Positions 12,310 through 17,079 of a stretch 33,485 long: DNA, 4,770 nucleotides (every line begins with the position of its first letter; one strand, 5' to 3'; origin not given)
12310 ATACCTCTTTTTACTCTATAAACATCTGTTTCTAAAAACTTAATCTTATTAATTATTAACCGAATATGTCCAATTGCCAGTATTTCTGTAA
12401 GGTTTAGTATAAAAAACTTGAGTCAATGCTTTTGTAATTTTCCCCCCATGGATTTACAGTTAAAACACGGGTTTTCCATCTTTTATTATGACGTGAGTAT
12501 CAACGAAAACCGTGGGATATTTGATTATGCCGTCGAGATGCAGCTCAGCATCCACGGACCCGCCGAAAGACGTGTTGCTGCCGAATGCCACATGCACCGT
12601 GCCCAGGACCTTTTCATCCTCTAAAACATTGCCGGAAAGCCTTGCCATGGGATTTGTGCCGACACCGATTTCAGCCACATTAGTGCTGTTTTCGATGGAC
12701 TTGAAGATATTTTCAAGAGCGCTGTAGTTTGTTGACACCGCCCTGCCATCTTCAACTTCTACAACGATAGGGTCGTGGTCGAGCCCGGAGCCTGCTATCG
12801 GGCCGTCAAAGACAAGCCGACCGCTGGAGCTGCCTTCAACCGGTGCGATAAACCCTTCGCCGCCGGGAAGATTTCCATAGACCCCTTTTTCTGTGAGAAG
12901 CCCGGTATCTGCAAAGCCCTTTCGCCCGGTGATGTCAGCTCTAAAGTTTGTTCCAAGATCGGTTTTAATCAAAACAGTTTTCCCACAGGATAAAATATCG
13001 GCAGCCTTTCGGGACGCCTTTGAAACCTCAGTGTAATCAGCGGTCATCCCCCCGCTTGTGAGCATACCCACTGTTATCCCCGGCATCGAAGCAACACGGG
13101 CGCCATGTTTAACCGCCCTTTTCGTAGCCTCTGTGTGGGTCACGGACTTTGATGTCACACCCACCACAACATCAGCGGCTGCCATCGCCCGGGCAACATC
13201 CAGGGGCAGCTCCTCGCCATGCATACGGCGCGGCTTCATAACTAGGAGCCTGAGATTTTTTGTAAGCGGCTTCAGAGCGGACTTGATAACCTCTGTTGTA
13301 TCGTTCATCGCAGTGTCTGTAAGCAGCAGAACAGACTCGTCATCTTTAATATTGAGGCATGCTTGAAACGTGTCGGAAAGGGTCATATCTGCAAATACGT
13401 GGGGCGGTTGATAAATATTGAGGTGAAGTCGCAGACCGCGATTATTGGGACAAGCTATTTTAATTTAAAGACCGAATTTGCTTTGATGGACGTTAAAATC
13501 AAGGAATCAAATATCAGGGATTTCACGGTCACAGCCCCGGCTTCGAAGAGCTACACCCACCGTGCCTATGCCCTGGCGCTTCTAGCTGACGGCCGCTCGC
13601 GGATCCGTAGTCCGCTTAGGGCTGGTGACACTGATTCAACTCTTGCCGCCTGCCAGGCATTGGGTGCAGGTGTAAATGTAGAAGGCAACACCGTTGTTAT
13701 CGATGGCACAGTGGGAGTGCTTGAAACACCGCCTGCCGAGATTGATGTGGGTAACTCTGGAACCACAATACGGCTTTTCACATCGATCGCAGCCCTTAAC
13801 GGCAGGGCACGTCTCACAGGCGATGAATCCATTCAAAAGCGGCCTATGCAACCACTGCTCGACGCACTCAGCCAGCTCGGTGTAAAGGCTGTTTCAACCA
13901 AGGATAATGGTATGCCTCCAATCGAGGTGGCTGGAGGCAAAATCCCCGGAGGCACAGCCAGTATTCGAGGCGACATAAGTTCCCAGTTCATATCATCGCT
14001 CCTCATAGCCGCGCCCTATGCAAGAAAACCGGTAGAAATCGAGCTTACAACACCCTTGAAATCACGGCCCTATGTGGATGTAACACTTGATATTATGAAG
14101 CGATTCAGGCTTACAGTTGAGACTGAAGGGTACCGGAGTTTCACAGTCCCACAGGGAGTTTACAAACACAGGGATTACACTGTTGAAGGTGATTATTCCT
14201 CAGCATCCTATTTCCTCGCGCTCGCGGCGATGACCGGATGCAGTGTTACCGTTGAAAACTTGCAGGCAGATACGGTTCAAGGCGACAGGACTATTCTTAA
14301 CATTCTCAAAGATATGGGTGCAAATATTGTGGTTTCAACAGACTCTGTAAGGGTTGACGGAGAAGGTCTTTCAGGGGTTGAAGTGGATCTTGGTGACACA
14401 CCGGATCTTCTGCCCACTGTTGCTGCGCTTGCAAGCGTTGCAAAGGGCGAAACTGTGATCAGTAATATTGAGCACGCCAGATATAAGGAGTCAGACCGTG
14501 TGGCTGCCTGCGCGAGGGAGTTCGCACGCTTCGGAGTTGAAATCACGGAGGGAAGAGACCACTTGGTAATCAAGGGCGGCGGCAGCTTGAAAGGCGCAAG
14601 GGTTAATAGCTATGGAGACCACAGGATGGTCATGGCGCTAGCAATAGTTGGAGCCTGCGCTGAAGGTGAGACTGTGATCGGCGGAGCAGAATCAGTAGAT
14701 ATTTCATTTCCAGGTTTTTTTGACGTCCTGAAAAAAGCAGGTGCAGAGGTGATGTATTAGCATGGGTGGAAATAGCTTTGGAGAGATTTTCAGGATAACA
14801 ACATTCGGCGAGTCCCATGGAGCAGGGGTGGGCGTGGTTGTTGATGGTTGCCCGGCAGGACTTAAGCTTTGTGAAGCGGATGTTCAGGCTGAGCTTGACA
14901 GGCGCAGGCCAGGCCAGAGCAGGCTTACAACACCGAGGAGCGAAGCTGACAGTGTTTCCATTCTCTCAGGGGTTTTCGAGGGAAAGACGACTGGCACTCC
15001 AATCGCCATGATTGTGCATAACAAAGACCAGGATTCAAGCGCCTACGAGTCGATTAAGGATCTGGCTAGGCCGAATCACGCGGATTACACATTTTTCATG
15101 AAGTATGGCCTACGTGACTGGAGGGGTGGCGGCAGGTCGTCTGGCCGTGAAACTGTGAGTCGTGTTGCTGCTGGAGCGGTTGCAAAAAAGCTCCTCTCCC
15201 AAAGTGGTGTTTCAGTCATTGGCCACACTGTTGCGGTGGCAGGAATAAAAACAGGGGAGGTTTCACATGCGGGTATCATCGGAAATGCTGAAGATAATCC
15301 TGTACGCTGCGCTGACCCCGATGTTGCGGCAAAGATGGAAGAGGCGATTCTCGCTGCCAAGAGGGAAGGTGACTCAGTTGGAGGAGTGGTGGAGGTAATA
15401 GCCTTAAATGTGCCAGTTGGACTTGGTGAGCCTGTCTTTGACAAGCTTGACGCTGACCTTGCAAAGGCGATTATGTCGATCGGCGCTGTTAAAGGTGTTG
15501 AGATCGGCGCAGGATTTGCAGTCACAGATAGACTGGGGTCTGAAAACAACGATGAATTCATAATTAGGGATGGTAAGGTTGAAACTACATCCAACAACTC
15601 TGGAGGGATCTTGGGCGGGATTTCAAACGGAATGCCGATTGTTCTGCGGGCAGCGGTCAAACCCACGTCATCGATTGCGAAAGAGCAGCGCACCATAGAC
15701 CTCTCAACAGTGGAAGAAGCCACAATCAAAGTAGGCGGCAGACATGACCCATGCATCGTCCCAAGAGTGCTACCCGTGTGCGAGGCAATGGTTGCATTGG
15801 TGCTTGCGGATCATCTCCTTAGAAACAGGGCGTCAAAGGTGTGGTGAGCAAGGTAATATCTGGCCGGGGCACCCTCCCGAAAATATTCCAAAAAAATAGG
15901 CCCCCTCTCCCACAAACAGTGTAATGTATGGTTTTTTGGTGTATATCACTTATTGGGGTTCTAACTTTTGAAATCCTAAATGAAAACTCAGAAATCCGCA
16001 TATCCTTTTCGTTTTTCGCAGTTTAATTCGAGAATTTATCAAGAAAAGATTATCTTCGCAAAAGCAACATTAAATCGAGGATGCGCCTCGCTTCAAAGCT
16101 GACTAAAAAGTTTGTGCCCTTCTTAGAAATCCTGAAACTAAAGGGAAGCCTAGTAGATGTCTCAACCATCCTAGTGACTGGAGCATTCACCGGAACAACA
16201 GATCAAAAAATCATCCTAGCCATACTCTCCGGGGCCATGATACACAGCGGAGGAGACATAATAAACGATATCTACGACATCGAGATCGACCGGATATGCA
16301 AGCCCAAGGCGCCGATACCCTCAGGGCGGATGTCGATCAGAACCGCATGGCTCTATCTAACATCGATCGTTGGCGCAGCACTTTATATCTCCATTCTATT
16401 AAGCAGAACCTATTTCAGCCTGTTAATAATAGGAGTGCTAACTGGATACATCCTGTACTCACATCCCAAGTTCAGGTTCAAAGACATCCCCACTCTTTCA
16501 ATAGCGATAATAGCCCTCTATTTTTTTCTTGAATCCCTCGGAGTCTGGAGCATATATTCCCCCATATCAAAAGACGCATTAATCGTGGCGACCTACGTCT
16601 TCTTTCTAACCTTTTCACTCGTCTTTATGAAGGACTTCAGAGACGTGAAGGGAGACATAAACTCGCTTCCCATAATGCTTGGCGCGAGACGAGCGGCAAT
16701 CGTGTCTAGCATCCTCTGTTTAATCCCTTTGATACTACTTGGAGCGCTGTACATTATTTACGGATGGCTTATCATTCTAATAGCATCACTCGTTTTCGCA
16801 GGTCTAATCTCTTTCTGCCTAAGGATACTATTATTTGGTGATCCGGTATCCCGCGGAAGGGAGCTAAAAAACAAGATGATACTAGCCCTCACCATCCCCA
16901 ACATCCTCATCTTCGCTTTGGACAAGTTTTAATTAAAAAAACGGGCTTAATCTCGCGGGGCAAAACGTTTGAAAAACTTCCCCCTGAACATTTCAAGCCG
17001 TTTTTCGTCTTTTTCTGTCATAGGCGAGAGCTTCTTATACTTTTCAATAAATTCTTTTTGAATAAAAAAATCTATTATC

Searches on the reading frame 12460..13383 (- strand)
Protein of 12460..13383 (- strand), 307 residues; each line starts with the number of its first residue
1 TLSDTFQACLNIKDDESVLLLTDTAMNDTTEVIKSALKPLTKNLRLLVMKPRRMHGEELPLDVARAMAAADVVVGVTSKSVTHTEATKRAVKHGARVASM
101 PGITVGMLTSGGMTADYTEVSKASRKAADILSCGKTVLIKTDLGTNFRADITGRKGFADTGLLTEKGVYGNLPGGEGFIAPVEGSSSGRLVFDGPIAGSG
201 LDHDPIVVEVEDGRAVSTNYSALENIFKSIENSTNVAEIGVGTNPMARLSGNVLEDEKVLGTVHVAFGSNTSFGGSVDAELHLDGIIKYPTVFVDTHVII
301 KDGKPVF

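Call 97: search_protein_families(library=pfam, proteins=[window:12460-13383:-], max_evalue=0.00001)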
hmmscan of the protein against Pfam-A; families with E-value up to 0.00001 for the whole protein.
window:12460-13383:- (307 aa): 1 family
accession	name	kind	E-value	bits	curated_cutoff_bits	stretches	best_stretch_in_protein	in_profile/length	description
PF02073.20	Peptidase_M29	-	1.1e-10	41.4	27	1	114-272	182-351/406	Thermophilic metalloprotease (M29)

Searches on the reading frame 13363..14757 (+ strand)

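Call 97: search_protein_families(library=pfam, proteins=[window:13363-14757:+], max_evalue=0.00001)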
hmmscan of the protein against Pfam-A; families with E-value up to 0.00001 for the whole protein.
window:13363-14757:+ (465 aa): 1 family
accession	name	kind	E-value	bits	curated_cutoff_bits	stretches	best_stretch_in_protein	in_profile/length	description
PF00275.25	EPSP_synthase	-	1.7e-121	406.3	22.8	1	55-456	10-417/417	EPSP synthase (3-phosphoshikimate 1-carboxyvinyltransferase)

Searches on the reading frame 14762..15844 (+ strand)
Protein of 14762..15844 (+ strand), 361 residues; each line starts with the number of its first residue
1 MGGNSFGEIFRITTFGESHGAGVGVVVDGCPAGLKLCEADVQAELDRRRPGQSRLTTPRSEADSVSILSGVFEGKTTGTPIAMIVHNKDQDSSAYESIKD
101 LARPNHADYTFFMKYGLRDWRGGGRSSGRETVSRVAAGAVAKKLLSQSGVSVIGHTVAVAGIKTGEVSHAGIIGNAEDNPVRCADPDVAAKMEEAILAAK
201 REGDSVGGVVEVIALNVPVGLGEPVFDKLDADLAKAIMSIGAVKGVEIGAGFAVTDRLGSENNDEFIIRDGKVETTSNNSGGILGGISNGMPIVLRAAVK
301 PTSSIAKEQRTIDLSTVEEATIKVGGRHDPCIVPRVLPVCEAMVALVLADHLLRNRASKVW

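Call 97: search_protein_families(library=pfam, proteins=[window:14762-15844:+], max_evalue=0.00001)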
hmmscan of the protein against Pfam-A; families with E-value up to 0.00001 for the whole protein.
window:14762-15844:+ (361 aa): 1 family
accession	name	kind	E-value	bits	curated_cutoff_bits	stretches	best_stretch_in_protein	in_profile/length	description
PF01264.26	Chorismate_synt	-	1.2e-146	488.1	27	1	10-353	1-327/327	Chorismate synthase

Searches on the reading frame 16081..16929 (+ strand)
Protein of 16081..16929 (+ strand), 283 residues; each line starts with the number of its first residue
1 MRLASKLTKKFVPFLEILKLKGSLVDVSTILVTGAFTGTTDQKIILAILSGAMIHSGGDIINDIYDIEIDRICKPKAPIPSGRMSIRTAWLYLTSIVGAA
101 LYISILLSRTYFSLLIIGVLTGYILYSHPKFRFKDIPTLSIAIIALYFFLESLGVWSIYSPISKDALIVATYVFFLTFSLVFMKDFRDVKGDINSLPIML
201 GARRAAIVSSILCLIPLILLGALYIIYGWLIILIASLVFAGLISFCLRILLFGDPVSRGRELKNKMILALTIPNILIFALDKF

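Call 97: search_protein_families(library=pfam, proteins=[window:16081-16929:+], max_evalue=0.00001)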
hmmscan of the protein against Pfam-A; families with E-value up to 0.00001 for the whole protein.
window:16081-16929:+ (283 aa): 1 family
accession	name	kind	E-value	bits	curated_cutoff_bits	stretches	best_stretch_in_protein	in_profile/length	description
PF01040.23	UbiA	-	7.6e-34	117.6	34.2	1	38-255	15-237/250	UbiA prenyltransferase family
